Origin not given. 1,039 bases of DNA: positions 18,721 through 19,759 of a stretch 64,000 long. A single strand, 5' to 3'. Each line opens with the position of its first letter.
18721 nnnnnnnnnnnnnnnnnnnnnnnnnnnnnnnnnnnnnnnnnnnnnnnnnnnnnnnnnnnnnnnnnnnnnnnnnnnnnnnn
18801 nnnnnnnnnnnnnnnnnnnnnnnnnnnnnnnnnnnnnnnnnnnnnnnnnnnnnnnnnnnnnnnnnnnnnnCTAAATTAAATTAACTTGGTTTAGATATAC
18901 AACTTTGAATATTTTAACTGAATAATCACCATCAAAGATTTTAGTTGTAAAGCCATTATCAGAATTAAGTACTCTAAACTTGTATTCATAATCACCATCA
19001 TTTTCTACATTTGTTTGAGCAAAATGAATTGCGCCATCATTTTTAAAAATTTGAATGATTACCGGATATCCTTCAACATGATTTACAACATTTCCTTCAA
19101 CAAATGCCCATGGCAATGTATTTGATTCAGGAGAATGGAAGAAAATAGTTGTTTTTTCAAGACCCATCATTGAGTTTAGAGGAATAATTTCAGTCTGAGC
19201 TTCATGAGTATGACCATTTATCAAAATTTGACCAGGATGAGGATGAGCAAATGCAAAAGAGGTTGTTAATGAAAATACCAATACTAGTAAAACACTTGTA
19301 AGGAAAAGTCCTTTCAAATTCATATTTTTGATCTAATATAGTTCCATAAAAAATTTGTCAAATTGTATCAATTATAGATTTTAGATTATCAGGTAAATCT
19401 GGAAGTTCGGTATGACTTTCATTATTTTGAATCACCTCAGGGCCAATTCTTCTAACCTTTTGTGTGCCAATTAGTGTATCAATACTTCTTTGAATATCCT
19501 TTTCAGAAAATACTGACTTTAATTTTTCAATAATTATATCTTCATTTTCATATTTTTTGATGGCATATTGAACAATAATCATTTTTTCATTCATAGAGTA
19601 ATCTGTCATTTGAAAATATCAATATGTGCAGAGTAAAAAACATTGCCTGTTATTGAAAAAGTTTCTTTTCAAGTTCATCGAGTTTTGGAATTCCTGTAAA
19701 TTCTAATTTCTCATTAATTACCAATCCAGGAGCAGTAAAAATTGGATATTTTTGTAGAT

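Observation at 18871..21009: Candidate metal/redox operon: CcdA-like transporter, YHS/TRASH protein, glutaredoxin, small protein, His-tipped secreted protein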

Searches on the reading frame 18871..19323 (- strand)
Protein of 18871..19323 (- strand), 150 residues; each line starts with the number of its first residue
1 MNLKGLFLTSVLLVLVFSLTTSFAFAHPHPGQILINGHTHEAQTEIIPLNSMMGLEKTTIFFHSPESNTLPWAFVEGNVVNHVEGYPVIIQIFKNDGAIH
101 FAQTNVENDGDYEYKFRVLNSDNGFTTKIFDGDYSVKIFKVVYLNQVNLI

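Call 3: search_protein_families(library=pfam, proteins=[window:18871-19323:-], max_evalue=0.1)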
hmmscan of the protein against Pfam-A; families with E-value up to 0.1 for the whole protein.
window:18871-19323:- (150 aa): 0 families
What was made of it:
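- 18871..19323 (-): sec150: secreted 150-aa Ig-like beta-sandwich protein. Signal peptide is residues 1-26; the predicted mature N-terminus is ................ The mature part has no Cys. Its stop overlaps the stop of the convergent radical-SAM gene. No Pfam family (call 3).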

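Call 4: search_protein_families(library=ncbifam, proteins=[window:18871-19323:-], max_evalue=0.1)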
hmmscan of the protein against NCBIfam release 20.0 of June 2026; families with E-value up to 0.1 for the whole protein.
window:18871-19323:- (150 aa): 1 family
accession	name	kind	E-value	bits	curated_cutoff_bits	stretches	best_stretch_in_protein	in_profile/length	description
NF040599.1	LdtF_DpaA_YafK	equivalog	0.066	12.3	365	1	78-135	33-89/242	peptidoglycan meso-diaminopimelic acid protein amidase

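Call 6: find_homologous_proteins(query=window:18871-19323:-)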
Query window:18871-19323:- (150 aa): 1243 proteins with E <= 0.001 among 1257 candidates; the best 120 are listed.
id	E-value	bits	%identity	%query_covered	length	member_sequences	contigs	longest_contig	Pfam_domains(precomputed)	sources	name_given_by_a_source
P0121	2.3e-92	324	98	100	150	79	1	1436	-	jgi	-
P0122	4.0e-83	294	87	100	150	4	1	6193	-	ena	-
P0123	5.1e-83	294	87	100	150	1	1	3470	-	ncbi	-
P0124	9.1e-83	293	87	100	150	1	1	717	-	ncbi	-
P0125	3.7e-82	291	85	100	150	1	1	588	-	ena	-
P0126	4.7e-80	284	84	99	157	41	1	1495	-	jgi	-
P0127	5.4e-80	284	84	100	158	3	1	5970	-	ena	-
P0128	9.8e-78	277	81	100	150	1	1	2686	-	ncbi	-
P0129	6.5e-77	274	79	100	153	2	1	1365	-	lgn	-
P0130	3.1e-75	269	80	99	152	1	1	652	-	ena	-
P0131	2.7e-73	262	75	100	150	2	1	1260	-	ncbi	-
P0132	2.9e-72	259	75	100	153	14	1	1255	-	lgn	-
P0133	4.1e-72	258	77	100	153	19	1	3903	-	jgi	jgi:hypothetical protein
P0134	2.1e-71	256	75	100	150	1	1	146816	-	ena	-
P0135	7.2e-71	254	75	100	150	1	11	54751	-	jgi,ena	jgi:hypothetical protein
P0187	1.0e-67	244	81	85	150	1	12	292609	-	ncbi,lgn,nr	ncbi:MAG: hypothetical protein OPY08_06515 [Nitrosopumilus sp.]|nr:hypothetical protein [Nitrosopumi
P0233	1.0e-66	241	69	99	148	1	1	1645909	-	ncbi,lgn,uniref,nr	ncbi:hypothetical protein NsoK4_07925 [Nitrosopumilus sp. K4]|uniref:hypothetical protein n=1 Tax=Ni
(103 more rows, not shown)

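Call 18: predict_structure(alignment_id=A1)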
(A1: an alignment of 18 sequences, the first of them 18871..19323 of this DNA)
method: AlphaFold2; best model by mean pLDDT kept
length: 150 residues; sequences in the alignment: 18
mean_pLDDT: 72.4   pTM: 0.62
mean pLDDT of the five models: 72.4, 71.0, 67.8, 67.4, 46.8
residues with pLDDT >= 90: 7; 70-90: 103; 50-70: 19; < 50: 21
segments of 3 or more residues with pLDDT < 50: 21-38, 148-150
pLDDT, mean of each block of 10 residues (from residue 1): 69 68 31 45 79 86 73 75 87 87 85 77 75 86 63
secondary structure, 60 per line:
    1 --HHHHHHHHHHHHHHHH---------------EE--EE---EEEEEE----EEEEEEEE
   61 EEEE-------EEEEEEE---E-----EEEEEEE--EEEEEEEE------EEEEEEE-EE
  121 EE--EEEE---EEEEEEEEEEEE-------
elements in order: H3-18 E43-48 E53-64 E72-78 E88-94 E97-104 E111-117 E119-122 E125-128 E132-143
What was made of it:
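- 18871..19323 (-): AF2 pLDDT 72, all-beta (call 18).
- Closest known: CopC / histidine-brace copper proteins. Different: The His tip lies in a low-confidence, probably flexible segment (call 18).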

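Call 23: fold_search(model_id=the predicted structure, library=pdb)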
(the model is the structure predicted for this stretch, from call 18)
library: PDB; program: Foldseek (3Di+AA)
matches with E <= 10: 1318; with E <= 0.001: 0
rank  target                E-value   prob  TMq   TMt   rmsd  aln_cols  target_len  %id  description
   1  8a28_A                1.8e-02  0.41  0.23  0.11  19.5       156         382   13  Structure of the astacin zymogen of LAST-MAM from Limulus polyphemus (released 2022-10-19)
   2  2fqp_B                2.1e-02  0.66  0.24  0.33  10.1       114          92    8  Crystal structure of a cupin domain (bp2299) from bordetella pertussis tohama i at 1.80 A resolution (released 2006-05-16)
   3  2xbz_A                2.3e-02  1.00  0.37  0.41   6.0       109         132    6  Multiple oligomeric forms of the Pseudomonas aeruginosa RetS sensor domain modulate accessibility to the ligand-bindin (released 2010-06-30)
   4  2fqp_A                2.3e-02  0.44  0.19  0.27  13.7       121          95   10  Crystal structure of a cupin domain (bp2299) from bordetella pertussis tohama i at 1.80 A resolution (released 2006-05-16)
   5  6ans_C                3.8e-02  0.80  0.32  0.16  13.0       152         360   12  Crystal structure of a putative uncharacterized protein from Burkholderia cenocepacia (released 2017-08-30)
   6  3rg1_P                3.8e-02  0.63  0.24  0.26  13.6       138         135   14  Crystal structure of the RP105/MD-1 complex (released 2011-08-31)
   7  5dz8_B                3.8e-02  0.18  0.19  0.19  16.3       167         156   12  Streptococcus agalactiae AgI/II polypeptide BspA variable (V) domain (released 2016-06-22)
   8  2e56                  4.0e-02  0.47  0.22  0.23  16.0       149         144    8  Crystal structure of human MD-2 (released 2007-06-26)
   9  5eiy_B                4.4e-02  0.84  0.34  0.10   8.3       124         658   10  Bacterial cellulose synthase bound to a substrate analogue (released 2016-03-09)
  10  6ans_B                4.4e-02  0.69  0.30  0.16  12.8       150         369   11  Crystal structure of a putative uncharacterized protein from Burkholderia cenocepacia (released 2017-08-30)
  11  6o2n_Z                4.4e-02  0.57  0.28  0.09  18.8       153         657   14  CDTb Double Heptamer Short Form Modeled from Cryo-EM Map Reconstructed using C7 Symmetry (released 2019-10-30)
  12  9hkj                  4.9e-02  0.84  0.28  0.41   7.7       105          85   11  Structure of Formosin D (released 2025-12-17)
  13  2fqp_C                4.9e-02  0.51  0.24  0.33  10.1       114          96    8  Crystal structure of a cupin domain (bp2299) from bordetella pertussis tohama i at 1.80 A resolution (released 2006-05-16)
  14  8iq5_D                5.5e-02  0.93  0.30  0.09   8.5       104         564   10  Crystal structure of trimeric K2-2 TSP (released 2024-02-21)
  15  6ans_A                5.5e-02  0.75  0.32  0.16  12.8       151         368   12  Crystal structure of a putative uncharacterized protein from Burkholderia cenocepacia (released 2017-08-30)
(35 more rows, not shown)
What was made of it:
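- Tried and rejected: Fold search of the secreted protein against the PDB (call 23).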

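Call 45: search_solved_structures(query=A1, max_evalue=10)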
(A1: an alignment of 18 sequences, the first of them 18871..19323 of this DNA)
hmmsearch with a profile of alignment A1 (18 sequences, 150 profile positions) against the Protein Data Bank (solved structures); distinct sequences matched with E-value up to 10: 3.
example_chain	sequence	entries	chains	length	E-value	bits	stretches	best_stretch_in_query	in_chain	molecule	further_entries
9ze4_M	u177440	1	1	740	0.19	14.4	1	33-96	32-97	N4 gp53-like protein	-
7xp0_A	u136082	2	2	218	0.92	12.2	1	93-145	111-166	Probable transcriptional regulator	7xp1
8snb_1T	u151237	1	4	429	1.4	11.7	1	19-92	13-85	Protein FAM166B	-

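Call 48: search_protein_representatives(alignment_id=A1)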
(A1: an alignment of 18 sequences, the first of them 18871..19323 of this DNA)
Query: 18 sequences, 150 profile positions. Proteins with E-value up to 0.001 (for the whole library): 124; up to 1e-10: 92; up to 1e-30: 16. The best 124 are listed.
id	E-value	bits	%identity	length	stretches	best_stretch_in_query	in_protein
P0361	3.6e-77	273.2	-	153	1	1-150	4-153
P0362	6.3e-45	168.6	-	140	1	11-147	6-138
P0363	6.0e-44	165.4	-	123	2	3-97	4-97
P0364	1.5e-42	160.9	-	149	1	1-118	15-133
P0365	1.7e-40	154.2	-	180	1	18-147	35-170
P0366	2.3e-39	150.5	-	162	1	39-145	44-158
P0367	5.6e-39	149.3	-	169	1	24-145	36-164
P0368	2.6e-38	147.1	-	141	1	46-147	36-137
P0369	8.2e-36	139.0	-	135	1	17-94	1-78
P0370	3.6e-34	133.7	-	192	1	40-143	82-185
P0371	4.8e-34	133.3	-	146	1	40-143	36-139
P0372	1.3e-33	131.8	-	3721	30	51-123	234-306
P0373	6.2e-33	129.7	-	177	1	40-147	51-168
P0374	1.6e-32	128.3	-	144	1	10-149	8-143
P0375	4.5e-31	123.6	-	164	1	26-144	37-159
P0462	1.6e-08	50.5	-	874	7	66-124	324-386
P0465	4.5e-07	45.7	-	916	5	80-117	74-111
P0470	1.9e-06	43.7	-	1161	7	65-121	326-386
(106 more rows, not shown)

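Call 51: search_protein_families(library=pfam, proteins=[P0372, P0462, P0470, P0465, P0365, P0370], max_evalue=0.01)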
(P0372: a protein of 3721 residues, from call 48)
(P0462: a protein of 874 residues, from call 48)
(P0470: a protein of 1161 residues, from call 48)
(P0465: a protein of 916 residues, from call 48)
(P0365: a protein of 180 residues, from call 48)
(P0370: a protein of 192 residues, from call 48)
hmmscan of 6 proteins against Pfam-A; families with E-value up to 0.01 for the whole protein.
P0372 (3721 aa): 13 families
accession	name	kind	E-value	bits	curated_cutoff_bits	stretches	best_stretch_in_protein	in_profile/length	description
PF00028.23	Cadherin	-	1.7e-230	746.8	28.8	30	45-119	16-90/93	Cadherin domain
PF05345.18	He_PIG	-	1.4e-119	391.3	24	30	26-120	1-96/96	Putative Ig domain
PF20164.4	GspA_SrpA_N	-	2.6e-76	254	27.4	0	90-121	82-113/117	GspA/SrpA SigLec-like domain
PF17936.7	Big_6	-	1.5e-50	169.8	27.6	0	94-115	57-78/83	Bacterial Ig domain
PF19077.6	Big_13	-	9.1e-50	167.8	27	0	79-117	61-98/102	Bacterial Ig-like domain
PF13750.12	Big_3_3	-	1.7e-33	116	27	0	92-116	119-143/157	Bacterial Ig-like domain (group 3)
PF15418.12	DUF4625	-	4.8e-31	108.2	27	0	96-117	107-128/131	Domain of unknown function (DUF4625)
PF04402.19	SIMPL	-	2.5e-28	100.2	25.2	0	2778-2833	59-125/205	Protein of unknown function (DUF541)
PF22352.2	K319L-like_PKD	-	1.9e-25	89.1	27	0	67-119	37-84/84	K319L-like, PKD domain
PF24547.1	DUF7601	-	7.7e-23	81.7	27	0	94-145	17-68/116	Domain of unknown function (DUF7601)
PF06649.17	DUF1161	-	1e-16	61.5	25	0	91-115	14-38/52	Protein of unknown function (DUF1161)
PF17963.7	Big_9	-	3.3e-09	37.9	23.6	0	126-217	3-88/89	Bacterial Ig domain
PF18957.6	RibLong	-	3.1e-08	34.8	27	0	59-117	35-90/93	Long Rib domain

P0462 (874 aa): 9 families
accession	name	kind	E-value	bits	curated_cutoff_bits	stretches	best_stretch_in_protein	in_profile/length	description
PF00041.27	fn3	-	9e-77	253.8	25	8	501-584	3-83/84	Fibronectin type III domain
PF25788.1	Ig_Rha78A_N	-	2.2e-23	83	27.4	0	83-116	68-101/105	Rha78A-like, N-terminal immunoglobulin domain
PF25059.1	FN3_DSCAM-DSCAML_C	-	3.5e-20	72.6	39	0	56-116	22-82/89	DSCAM/DSCAML C-terminal Fn3-like domain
PF16383.10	DUF4992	-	1.3e-19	71.1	29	2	382-505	28-157/183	Domain of unknown function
PF16656.11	Pur_ac_phosph_N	-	2e-15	57.6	30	0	222-304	6-93/93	Purple acid Phosphatase, N-terminal domain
PF02019.24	WIF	-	4.5e-15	56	25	0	511-578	41-104/131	WIF domain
PF06051.17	DUF928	-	1.8e-12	47.9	26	0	740-783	79-119/184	Domain of Unknown Function (DUF928)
PF18962.6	Por_Secre_tail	-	1.2e-11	45.2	27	1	797-872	2-75/75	Secretion system C-terminal sorting domain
PF23089.2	ELAPOR1_C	-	7.6e-11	41.9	27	0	277-291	15-29/37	ELAPOR1-like, C-terminal domain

P0470 (1161 aa): 14 families
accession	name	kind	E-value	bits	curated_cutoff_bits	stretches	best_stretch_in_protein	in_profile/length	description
PF00041.27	fn3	-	3.2e-121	396.2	25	11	126-204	2-77/84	Fibronectin type III domain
PF16656.11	Pur_ac_phosph_N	-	4.1e-32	111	30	2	224-306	6-93/93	Purple acid Phosphatase, N-terminal domain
PF25059.1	FN3_DSCAM-DSCAML_C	-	4.2e-31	107.6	39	1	246-309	22-85/89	DSCAM/DSCAML C-terminal Fn3-like domain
PF25788.1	Ig_Rha78A_N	-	5.9e-31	107.3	27.4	0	270-306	65-101/105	Rha78A-like, N-terminal immunoglobulin domain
PF02019.24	WIF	-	2.3e-27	95.8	25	0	515-581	41-103/131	WIF domain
PF06051.17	DUF928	-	1.1e-17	64.8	26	0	366-389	78-101/184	Domain of Unknown Function (DUF928)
PF18962.6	Por_Secre_tail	-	1.9e-12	47.7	27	1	1085-1159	3-75/75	Secretion system C-terminal sorting domain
PF23089.2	ELAPOR1_C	-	2.7e-12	46.6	27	0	751-765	15-29/37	ELAPOR1-like, C-terminal domain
PF16383.10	DUF4992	-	1.9e-11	44.4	29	0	320-354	57-91/183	Domain of unknown function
PF23376.1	Fn3_VIN3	-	4.1e-07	30.9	33.9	0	75-119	54-96/99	VIN3-like, fibronectin type-III domain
PF17744.7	DUF5581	-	6.5e-07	30.4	25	0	917-947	48-78/105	Family of unknown function (DUF5581) Fn3-like domain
PF09294.16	Interfer-bind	-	2.8e-06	28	21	0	522-571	36-83/104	Interferon-alpha/beta receptor, fibronectin type III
PF00445.23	Ribonuclease_T2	-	1.2e-05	26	26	0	550-575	30-55/188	Ribonuclease T2 family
PF22058.2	X25_BaPul_like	-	2e-05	25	27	0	1012-1040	22-50/87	Pullulanase X25 domain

P0465 (916 aa): 7 families
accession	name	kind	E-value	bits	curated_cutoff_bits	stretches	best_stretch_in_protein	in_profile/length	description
PF07686.23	V-set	-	3e-38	130.8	26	5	241-334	8-108/109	Immunoglobulin V-set domain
PF22705.2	C2-set_3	-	7.8e-19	67.9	27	3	668-743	10-82/87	Butyrophilin subfamily 3 member A2-like, Ig-C domain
PF08205.18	C2-set_2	-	1.9e-16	60.3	21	3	462-533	15-86/89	CD80-like C2-set immunoglobulin domain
PF07679.22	I-set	-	1.5e-15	57.5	23.7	0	666-718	9-60/90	Immunoglobulin I-set domain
PF13927.12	Ig_3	-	1.3e-13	51.7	30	0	659-704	1-57/78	Immunoglobulin domain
PF00047.31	ig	-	3.4e-12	46.9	21.8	0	457-533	4-76/81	Immunoglobulin domain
PF13895.12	Ig_2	-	9.2e-06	26.2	27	0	33-125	12-78/79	Immunoglobulin domain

P0365 (180 aa): 0 families

P0370 (192 aa): 0 families
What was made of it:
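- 18871..19323 (-): The family has 124 clusters at 50% identity, and the profile also matches cadherin/fn3/Ig repeats (calls 48, 51).
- Tried and rejected: These are cadherin, fn3 and Ig repeat proteins (call 51).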

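Call 69: find_encoding_contigs(protein=P0233, flank=6000, max_places=1)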
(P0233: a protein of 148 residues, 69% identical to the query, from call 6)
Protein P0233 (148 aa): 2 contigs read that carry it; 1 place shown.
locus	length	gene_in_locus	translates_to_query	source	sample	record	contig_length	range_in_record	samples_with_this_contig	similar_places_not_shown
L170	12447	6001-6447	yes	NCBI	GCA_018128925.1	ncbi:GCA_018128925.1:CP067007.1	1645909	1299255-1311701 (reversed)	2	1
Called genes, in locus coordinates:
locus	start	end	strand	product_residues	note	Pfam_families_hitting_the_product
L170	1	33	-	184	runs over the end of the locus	PF13489:Methyltransf_23, PF01209:Ubie_methyltran (weak), PF08241:Methyltransf_11, PF08242:Methyltransf_12, PF13649:Methyltransf_25, PF13847:Methyltransf_31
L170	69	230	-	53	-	-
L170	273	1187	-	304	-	PF01063:Aminotran_4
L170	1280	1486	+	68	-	-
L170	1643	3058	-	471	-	PF00696:AA_kinase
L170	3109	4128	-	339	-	PF04101:Glyco_tran_28_C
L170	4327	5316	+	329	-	PF02683:DsbD_TM, PF13386:DsbD_2 (weak)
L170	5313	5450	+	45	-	PF04945:YHS, PF24273:TRASH_HVO_1752_C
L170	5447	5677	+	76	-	PF00462:Glutaredoxin, PF13192:Thioredoxin_3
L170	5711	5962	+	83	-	-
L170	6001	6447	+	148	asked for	-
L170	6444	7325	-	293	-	PF04055:Radical_SAM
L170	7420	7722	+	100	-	PF13412:HTH_24 (weak), PF01022:HTH_5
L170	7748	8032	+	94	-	PF26119:DUF8036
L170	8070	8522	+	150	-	-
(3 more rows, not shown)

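Call 70: find_encoding_contigs(protein=P0187, flank=6000, max_places=1)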
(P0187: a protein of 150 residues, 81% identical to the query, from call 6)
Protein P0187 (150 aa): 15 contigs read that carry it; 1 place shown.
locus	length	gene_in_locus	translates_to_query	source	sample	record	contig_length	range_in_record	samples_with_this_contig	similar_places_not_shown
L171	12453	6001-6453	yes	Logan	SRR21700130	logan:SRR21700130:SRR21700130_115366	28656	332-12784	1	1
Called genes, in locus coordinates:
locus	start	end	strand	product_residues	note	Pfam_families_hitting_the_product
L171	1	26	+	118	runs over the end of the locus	?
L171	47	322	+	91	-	PF02518:HATPase_c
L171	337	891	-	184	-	PF01209:Ubie_methyltran, PF13489:Methyltransf_23 (weak), PF13847:Methyltransf_31, PF08241:Methyltransf_11, PF08242:Methyltransf_12, PF13649:Methyltransf_25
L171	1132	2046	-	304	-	PF01063:Aminotran_4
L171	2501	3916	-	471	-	PF00696:AA_kinase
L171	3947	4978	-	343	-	PF13528:Glyco_trans_1_3 (faint), PF13692:Glyco_trans_1_4 (faint), PF04101:Glyco_tran_28_C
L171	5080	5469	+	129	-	-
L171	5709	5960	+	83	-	-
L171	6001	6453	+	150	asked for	-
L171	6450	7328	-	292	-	PF04055:Radical_SAM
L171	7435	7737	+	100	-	PF01022:HTH_5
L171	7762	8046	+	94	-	PF26119:DUF8036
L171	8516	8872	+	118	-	PF00075:RNase_H, PF13456:RVT_3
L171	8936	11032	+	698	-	PF02629:CoA_binding, PF13380:CoA_binding_2, PF13607:Succ_CoA_lig, PF19045:Ligase_CoA_2, PF13549:ATP-grasp_5, PF08442:ATP-grasp_2 (weak)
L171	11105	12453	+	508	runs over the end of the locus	PF11794:HpaB_N, PF03241:HpaB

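Call 75: search_protein_families(library=pfam, proteins=[L171:5136-5627:-], max_evalue=0.01)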
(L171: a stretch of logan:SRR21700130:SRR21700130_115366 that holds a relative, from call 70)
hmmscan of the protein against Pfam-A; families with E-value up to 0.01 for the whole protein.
L171:5136-5627:- (163 aa): 0 families

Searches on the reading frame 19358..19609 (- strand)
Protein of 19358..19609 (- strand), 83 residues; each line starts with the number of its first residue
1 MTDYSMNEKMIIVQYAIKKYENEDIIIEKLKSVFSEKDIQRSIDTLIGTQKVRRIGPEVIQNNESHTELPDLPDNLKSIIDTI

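Call 3: search_protein_families(library=pfam, proteins=[window:19358-19609:-], max_evalue=0.1)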
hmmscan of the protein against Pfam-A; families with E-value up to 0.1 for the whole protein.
window:19358-19609:- (83 aa): 1 family
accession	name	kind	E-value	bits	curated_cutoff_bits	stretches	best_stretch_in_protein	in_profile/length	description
PF08820.15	DUF1803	-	0.07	13.6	32.2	1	20-54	22-57/91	Domain of unknown function (DUF1803)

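Call 4: search_protein_families(library=ncbifam, proteins=[window:19358-19609:-], max_evalue=0.1)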
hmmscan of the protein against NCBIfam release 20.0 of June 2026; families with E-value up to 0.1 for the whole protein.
window:19358-19609:- (83 aa): 0 families

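Call 44: search_solved_structures(query=A4, max_evalue=10)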
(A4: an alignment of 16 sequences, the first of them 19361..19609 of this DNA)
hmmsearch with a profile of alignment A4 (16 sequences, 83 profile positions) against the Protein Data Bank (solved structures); distinct sequences matched with E-value up to 10: 3.
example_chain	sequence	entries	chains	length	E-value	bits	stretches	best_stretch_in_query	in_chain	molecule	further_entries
1g9u_A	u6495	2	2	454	0.038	17.3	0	63-80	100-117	OUTER PROTEIN YOPM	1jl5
5jwo_A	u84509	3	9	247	0.99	12.8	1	12-39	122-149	Circadian clock protein kinase KaiC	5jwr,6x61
8zn5_B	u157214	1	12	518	2.1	11.7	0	13-61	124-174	KaiC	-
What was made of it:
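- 19358..19609 (-): sm83: 83-aa cytoplasmic protein of unknown function (invariant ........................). A separate unit, always next to the convergent radical-SAM block. No Pfam, NCBIfam or PDB match (calls 3, 4, 44).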
